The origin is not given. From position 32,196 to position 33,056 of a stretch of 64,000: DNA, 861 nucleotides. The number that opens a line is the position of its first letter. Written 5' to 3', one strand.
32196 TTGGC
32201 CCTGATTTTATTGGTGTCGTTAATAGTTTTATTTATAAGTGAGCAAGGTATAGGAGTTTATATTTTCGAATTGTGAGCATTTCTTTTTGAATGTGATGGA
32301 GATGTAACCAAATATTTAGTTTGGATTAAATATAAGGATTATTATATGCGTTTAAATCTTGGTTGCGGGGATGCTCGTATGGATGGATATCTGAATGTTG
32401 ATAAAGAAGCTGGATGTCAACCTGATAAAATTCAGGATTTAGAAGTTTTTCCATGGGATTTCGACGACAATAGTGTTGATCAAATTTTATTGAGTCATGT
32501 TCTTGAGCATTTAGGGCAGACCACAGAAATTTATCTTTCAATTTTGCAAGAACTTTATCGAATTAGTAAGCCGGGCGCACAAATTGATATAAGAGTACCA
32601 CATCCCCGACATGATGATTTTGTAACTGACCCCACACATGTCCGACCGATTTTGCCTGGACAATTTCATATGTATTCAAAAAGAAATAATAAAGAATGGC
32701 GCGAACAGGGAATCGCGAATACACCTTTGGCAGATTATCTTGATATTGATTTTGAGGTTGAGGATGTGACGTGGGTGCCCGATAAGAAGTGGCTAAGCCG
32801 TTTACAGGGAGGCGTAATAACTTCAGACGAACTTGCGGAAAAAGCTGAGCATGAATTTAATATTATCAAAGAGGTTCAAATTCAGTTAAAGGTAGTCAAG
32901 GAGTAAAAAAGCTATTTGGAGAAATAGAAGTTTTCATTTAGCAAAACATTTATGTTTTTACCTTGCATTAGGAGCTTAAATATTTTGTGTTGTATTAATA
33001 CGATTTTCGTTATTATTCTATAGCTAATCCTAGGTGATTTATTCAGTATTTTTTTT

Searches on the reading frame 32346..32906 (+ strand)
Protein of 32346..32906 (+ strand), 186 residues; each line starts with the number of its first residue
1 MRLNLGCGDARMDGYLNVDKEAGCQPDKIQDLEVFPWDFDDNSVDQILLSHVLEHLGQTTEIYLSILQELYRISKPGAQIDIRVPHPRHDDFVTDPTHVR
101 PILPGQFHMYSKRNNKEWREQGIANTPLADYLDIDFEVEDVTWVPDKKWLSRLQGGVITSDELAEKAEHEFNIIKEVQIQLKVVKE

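Call 3: search_protein_families(library=pfam, proteins=[window:32346-32906:+], max_evalue=0.01)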
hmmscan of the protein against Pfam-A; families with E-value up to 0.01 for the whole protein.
window:32346-32906:+ (186 aa): 2 families
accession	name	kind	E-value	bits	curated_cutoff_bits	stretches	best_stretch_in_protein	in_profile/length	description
PF08241.18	Methyltransf_11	-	3.1e-05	25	21.2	1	34-78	51-91/95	Methyltransferase domain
PF08242.18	Methyltransf_12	-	0.0075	17.4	30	0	22-78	41-96/98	Methyltransferase domain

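Call 4: search_protein_families(library=ncbifam, proteins=[window:32346-32906:+], max_evalue=0.01)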
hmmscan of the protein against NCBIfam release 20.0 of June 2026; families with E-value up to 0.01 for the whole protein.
window:32346-32906:+ (186 aa): 0 families

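Call 7: search_solved_structures(query=window:32346-32906:+, max_evalue=1, show_alignments=1)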
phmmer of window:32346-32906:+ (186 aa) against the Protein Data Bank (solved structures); distinct sequences matched with E-value up to 1: 2.
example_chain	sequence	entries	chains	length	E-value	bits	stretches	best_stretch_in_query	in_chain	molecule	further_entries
3dli_A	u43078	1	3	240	0.018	17.9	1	39-105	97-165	methyltransferase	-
3mgg_A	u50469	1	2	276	0.035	17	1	23-82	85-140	Methyltransferase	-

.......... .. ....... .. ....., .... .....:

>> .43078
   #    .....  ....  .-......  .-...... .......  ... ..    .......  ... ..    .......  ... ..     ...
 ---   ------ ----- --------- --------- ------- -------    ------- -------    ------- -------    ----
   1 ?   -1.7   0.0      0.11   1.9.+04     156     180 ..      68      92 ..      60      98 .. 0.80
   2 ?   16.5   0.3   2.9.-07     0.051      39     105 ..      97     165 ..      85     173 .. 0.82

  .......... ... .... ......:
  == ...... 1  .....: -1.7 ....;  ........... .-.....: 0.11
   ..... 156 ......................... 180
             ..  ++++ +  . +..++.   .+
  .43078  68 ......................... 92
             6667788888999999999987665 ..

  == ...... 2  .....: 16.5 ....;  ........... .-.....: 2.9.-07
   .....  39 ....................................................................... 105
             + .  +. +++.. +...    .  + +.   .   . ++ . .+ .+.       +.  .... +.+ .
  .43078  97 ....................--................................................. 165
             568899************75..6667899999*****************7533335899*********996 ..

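Call 20: find_homologous_proteins(query=window:32346-32906:+, max_evalue=0.00001)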
Query window:32346-32906:+ (186 aa): 3176 proteins with E <= 0.00001 among 3253 candidates; the best 120 are listed.
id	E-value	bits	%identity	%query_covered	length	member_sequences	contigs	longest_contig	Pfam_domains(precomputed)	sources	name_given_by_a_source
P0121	2.2e-123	427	100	100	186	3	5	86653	-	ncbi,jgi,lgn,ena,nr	ncbi:MAG: methyltransferase domain-containing protein [Pseudomonadota bacterium]|nr:methyltransferas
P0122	8.1e-106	370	87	99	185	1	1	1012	-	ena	-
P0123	3.2e-105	368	87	100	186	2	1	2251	-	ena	-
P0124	1.5e-104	366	84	99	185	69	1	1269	-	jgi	jgi:predicted SAM-dependent methyltransferase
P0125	3.8e-104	364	84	99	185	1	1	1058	-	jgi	jgi:predicted SAM-dependent methyltransferase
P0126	8.4e-104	363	84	99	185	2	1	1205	-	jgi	jgi:predicted SAM-dependent methyltransferase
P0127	1.1e-103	363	84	99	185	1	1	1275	-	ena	-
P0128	1.9e-103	362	84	99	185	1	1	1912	-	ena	-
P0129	5.8e-101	354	82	99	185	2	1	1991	PF08241.19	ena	-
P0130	5.1e-100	351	82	99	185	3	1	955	-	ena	-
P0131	2.1e-99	349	81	99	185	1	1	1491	-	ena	-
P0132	3.3e-99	348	81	99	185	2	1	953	-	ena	-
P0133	9.5e-99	347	81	99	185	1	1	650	-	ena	-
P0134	1.2e-98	346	78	100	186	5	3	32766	PF08241.19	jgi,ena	-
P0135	1.3e-98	346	81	99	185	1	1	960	-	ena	-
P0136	7.3e-98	344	77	99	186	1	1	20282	-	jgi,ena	jgi:hypothetical protein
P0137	1.6e-97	343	79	99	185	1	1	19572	-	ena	-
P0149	1.5e-86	307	71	99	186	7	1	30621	-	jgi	-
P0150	1.5e-85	304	67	99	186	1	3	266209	-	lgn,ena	-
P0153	3.3e-81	290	65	99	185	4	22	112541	-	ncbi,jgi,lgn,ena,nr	ncbi:MAG: methyltransferase domain-containing protein [Rhodospirillaceae bacterium]|nr:methyltransfe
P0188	9.4e-72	259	57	99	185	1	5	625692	-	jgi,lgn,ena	-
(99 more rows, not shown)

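Call 21: find_encoding_contigs(protein=P0150, flank=6000, max_places=2)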
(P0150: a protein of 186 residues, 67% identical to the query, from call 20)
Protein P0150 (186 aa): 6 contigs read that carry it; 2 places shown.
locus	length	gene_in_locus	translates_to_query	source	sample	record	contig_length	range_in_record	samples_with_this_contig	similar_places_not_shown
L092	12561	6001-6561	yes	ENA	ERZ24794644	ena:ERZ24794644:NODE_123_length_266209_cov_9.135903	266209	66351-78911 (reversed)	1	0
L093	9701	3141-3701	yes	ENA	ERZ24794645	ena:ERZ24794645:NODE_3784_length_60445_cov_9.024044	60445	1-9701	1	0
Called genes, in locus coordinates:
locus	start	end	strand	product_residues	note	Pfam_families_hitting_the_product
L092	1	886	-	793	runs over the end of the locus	PF00317:Ribonuc_red_lgN, PF02867:Ribonuc_red_lgC, PF12637:TSCPD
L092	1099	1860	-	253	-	PF01553:Acyltransferase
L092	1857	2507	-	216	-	PF02698:DUF218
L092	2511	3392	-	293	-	PF02687:FtsX (weak)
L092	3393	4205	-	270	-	PF00005:ABC_tran, PF13304:AAA_21 (faint)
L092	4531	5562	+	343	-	-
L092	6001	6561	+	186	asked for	-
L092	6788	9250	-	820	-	PF13779:DUF4175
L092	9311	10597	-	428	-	PF00278:Orn_DAP_Arg_deC, PF01168:Ala_racemase_N (weak), PF02784:Orn_Arg_deC_N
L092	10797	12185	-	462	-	PF00206:Lyase_1, PF14698:ASL_C2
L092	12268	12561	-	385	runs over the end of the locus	-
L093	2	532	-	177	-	?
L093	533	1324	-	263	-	PF00005:ABC_tran, PF13304:AAA_21 (faint)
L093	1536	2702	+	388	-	-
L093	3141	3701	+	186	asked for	-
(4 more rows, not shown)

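Call 22: find_encoding_contigs(protein=P0153, flank=6000, max_places=2)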
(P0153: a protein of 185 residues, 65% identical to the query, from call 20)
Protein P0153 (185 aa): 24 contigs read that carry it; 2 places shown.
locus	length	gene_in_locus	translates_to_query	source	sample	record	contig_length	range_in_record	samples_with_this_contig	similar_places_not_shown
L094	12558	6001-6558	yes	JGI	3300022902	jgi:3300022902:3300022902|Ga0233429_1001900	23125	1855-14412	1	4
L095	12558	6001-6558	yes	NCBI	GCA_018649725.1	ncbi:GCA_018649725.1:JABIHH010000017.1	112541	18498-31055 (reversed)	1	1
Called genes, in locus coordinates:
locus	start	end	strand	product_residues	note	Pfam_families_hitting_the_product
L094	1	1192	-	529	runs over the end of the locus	PF00501:AMP-binding, PF13193:AMP-binding_C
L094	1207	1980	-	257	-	PF01553:Acyltransferase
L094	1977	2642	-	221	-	PF02698:DUF218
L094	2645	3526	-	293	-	PF02687:FtsX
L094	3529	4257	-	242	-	PF00005:ABC_tran, PF13304:AAA_21 (faint)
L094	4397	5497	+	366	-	PF13717:Zn_ribbon_4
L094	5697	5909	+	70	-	-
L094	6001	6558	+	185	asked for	-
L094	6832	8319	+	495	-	PF00989:PAS (faint), PF08448:PAS_4 (weak), PF13188:PAS_8, PF13426:PAS_9, PF08447:PAS_3, PF00512:HisKA, PF02518:HATPase_c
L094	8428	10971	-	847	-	PF13779:DUF4175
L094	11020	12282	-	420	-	PF00278:Orn_DAP_Arg_deC, PF01168:Ala_racemase_N, PF02784:Orn_Arg_deC_N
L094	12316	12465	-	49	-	-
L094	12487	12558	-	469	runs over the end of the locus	PF00206:Lyase_1, PF14698:ASL_C2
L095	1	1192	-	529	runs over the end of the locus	PF00501:AMP-binding, PF13193:AMP-binding_C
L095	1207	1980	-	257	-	PF01553:Acyltransferase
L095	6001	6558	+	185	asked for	-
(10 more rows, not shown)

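Call 23: find_encoding_contigs(protein=P0188, flank=6000, max_places=2)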
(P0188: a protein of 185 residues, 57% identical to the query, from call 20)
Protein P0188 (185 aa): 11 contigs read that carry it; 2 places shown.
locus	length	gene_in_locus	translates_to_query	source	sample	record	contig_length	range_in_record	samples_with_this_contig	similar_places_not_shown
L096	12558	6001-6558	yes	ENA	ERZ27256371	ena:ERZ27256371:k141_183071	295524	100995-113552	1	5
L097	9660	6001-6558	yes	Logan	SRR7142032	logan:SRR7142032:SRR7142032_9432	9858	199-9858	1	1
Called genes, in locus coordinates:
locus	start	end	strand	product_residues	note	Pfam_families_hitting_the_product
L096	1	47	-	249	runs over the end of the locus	PF01012:ETF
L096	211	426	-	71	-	PF04588:HIG_1_N (weak)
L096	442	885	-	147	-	-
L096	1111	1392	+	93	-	-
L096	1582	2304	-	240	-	PF01553:Acyltransferase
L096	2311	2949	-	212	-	PF02698:DUF218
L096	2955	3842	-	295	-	PF02687:FtsX (weak)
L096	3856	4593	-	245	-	PF00005:ABC_tran, PF13304:AAA_21 (faint)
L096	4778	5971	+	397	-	PF13717:Zn_ribbon_4, PF11906:DUF3426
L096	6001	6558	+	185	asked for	-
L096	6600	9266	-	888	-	PF13779:DUF4175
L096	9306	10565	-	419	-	PF00278:Orn_DAP_Arg_deC, PF01168:Ala_racemase_N, PF02784:Orn_Arg_deC_N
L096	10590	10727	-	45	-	-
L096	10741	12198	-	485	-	PF00206:Lyase_1, PF14698:ASL_C2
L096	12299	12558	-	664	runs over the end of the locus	PF01321:Creatinase_N, PF16189:Creatinase_N_2, PF00557:Peptidase_M24, PF16188:Peptidase_M24_C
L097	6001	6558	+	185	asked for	-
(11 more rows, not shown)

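Call 34: find_encoding_contigs(protein=P0149, flank=7000, max_places=2)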
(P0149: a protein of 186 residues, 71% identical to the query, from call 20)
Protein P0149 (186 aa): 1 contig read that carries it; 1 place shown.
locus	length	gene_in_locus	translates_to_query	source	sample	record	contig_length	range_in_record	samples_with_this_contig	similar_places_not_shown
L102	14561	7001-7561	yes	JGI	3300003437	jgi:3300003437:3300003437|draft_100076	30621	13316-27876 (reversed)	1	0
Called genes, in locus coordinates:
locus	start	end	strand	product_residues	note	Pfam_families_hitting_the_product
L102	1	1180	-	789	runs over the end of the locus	PF00317:Ribonuc_red_lgN, PF02867:Ribonuc_red_lgC, PF12637:TSCPD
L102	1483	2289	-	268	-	PF13578:Methyltransf_24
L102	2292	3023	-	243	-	PF01553:Acyltransferase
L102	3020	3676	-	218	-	PF02698:DUF218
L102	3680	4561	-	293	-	PF02687:FtsX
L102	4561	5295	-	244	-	PF00005:ABC_tran, PF13304:AAA_21 (faint)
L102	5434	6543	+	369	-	PF13717:Zn_ribbon_4, PF13719:Zn_ribbon_5 (weak)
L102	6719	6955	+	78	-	-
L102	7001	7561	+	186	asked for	-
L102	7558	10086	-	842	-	PF13779:DUF4175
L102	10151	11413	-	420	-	PF00278:Orn_DAP_Arg_deC, PF01168:Ala_racemase_N, PF02784:Orn_Arg_deC_N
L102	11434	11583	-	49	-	-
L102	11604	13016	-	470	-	PF00206:Lyase_1, PF14698:ASL_C2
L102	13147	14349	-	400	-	-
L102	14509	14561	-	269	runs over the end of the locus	PF04344:CheZ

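Call 35: find_encoding_contigs(protein=P0137, flank=7000, max_places=2)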
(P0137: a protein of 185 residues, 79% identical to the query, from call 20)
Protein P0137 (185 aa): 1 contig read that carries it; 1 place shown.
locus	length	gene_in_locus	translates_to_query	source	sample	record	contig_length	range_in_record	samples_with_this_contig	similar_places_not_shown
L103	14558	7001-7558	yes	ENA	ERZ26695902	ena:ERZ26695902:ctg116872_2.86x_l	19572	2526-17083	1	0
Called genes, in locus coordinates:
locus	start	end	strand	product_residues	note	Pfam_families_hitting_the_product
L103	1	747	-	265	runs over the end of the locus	PF07690:MFS_1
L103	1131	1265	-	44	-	-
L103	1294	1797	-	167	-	PF00520:Ion_trans, PF08016:PKD_channel (faint)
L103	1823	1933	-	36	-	-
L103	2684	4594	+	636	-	PF01757:Acyl_transf_3, PF19040:SGNH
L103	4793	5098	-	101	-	-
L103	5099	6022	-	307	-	PF01145:Band_7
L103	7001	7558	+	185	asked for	-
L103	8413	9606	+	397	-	-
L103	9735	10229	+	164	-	PF00156:Pribosyltran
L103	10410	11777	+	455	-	PF09982:LpxR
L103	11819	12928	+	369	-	-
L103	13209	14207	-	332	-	PF02826:2-Hacid_dh_C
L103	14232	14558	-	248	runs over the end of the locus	PF00596:Aldolase_II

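Call 56: predict_structure(alignment_id=A2)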
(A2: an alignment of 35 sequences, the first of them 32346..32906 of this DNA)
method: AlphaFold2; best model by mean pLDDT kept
length: 186 residues; sequences in the alignment: 35
mean_pLDDT: 96.7   pTM: 0.90
mean pLDDT of the five models: 96.7, 96.6, 95.7, 95.6, 95.1
residues with pLDDT >= 90: 182; 70-90: 4; 50-70: 0; < 50: 0
segments of 3 or more residues with pLDDT < 50: none
pLDDT, mean of each block of 10 residues (from residue 1): 97 98 97 98 98 96 98 99 97 95 96 96 92 98 97 97 95 98 96
secondary structure, 60 per line:
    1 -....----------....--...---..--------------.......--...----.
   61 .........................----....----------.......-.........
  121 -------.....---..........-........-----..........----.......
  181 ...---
elements in order: E2-5 E16-19 E44-50 H60-73 E74-85 H90-93 H104-110 H112-120 H128-132 E136-145 H147-154 H160-169 E174-183

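Call 62: fold_search(model_id=the predicted structure, library=pdb)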
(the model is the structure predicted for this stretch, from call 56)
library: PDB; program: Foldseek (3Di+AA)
matches with E <= 10: 1545; with E <= 0.001: 490
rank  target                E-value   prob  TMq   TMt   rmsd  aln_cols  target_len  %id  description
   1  3cc8                  1.9e-09  1.00  0.59  0.53   6.4       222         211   14  Crystal structure of a putative methyltransferase (bce_1332) from bacillus cereus atcc 10987 at 1.64 A resolution (released 2008-03-04)
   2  3dli_A                8.3e-09  1.00  0.63  0.54   5.7       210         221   18  Crystal structure of a SAM dependent methyltransferase from Archaeoglobus fulgidus (released 2008-07-15)
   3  3l8d                  1.2e-08  1.00  0.58  0.54   6.1       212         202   19  Crystal structure of methyltransferase from Bacillus Thuringiensis (released 2010-01-12)
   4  1xxl_A                2.6e-08  1.00  0.55  0.45   8.7       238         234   13  The crystal structure of YcgJ protein from Bacillus subitilis at 2.1 A resolution (released 2004-11-23)
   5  3bus_B                2.5e-07  1.00  0.48  0.38  12.6       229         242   14  Crystal Structure of RebM (released 2008-03-25)
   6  4iv0_B                3.5e-07  1.00  0.51  0.38  12.6       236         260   14  Crystal structure of N-methyl transferase from Plasmodium vivax complexed with S-adenosyl methionine and phosphate (released 2014-02-19)
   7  4mwz_B                3.5e-07  1.00  0.51  0.37  11.8       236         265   13  Crystal structure of N-methyl transferase from Plasmodium vivax complexed with S-adenosyl methionine, phosphate and am (released 2014-10-01)
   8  8x8j_A                3.7e-07  1.00  0.49  0.40   9.2       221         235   12  The structure of AbBioc in complex with inhibitor sinefungin (released 2024-11-13)
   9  2yr0_A                4.3e-07  1.00  0.39  0.31  10.7       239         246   15  Crystal Structure of Hypothetical Methyltransferase TTHA0223 from Thermus thermophilus HB8 (released 2007-10-02)
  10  4iv0_A                5.2e-07  1.00  0.51  0.37  11.8       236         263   13  Crystal structure of N-methyl transferase from Plasmodium vivax complexed with S-adenosyl methionine and phosphate (released 2014-02-19)
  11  4iv8_A                5.5e-07  1.00  0.48  0.38  13.0       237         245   12  Crystal structure of N-methyl transferase from Plasmodium knowlesi complexed with S-adenosyl methionine (released 2014-02-19)
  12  5gm2_N                6.7e-07  1.00  0.56  0.39   8.5       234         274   13  Crystal structure of methyltransferase TleD complexed with SAH and teleocidin A1 (released 2016-09-28)
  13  8zc8_B                7.1e-07  1.00  0.47  0.33  11.9       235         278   14  The structure of MitM and mitomycin A with SAH in mitomycin (released 2024-11-27)
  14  3mgg_A                7.1e-07  1.00  0.45  0.35  13.3       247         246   15  Crystal Structure of Methyl Transferase from Methanosarcina mazei (released 2010-04-21)
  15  6f5z_A                7.6e-07  1.00  0.54  0.46   7.0       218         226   16  Complex between the Haloferax volcanii Trm112 methyltransferase activator and the Hvo_0019 putative methyltransferase (released 2018-07-11)
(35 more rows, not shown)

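Call 74: find_encoding_contigs(protein=P0136, flank=8000, max_places=2)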
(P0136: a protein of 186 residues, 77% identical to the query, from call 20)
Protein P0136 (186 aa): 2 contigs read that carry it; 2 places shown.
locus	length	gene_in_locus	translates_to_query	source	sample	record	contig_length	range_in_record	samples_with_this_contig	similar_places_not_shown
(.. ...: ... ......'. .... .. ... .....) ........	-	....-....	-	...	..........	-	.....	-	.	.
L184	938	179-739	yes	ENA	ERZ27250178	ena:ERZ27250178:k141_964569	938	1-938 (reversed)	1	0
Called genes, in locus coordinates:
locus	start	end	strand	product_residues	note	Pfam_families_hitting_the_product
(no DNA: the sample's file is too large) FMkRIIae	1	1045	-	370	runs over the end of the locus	PF02541:Ppx-GppA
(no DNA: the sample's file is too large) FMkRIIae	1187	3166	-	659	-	PF00042:Globin, PF13188:PAS_8 (faint), PF00015:MCPsignal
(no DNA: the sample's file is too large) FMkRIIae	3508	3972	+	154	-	PF00111:Fer2 (weak), PF01799:Fer2_2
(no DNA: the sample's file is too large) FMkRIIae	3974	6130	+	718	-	PF20256:MoCoBD_2, PF02738:MoCoBD_1, PF20256:MoCoBD_2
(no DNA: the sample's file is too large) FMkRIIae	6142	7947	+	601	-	PF00270:DEAD, PF04851:ResIII (faint), PF00271:Helicase_C, PF16124:RecQ_Zn_bind, PF09382:RQC, PF00570:HRDC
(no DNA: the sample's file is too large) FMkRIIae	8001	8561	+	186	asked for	-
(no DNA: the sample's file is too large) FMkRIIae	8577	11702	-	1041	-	PF01627:Hpt (faint), PF00072:Response_reg, PF00989:PAS, PF13426:PAS_9, PF12860:PAS_7, PF00512:HisKA, PF02518:HATPase_c, PF00072:Response_reg, +1 more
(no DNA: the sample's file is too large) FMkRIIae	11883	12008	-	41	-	?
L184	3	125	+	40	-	?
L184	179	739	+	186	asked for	-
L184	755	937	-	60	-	?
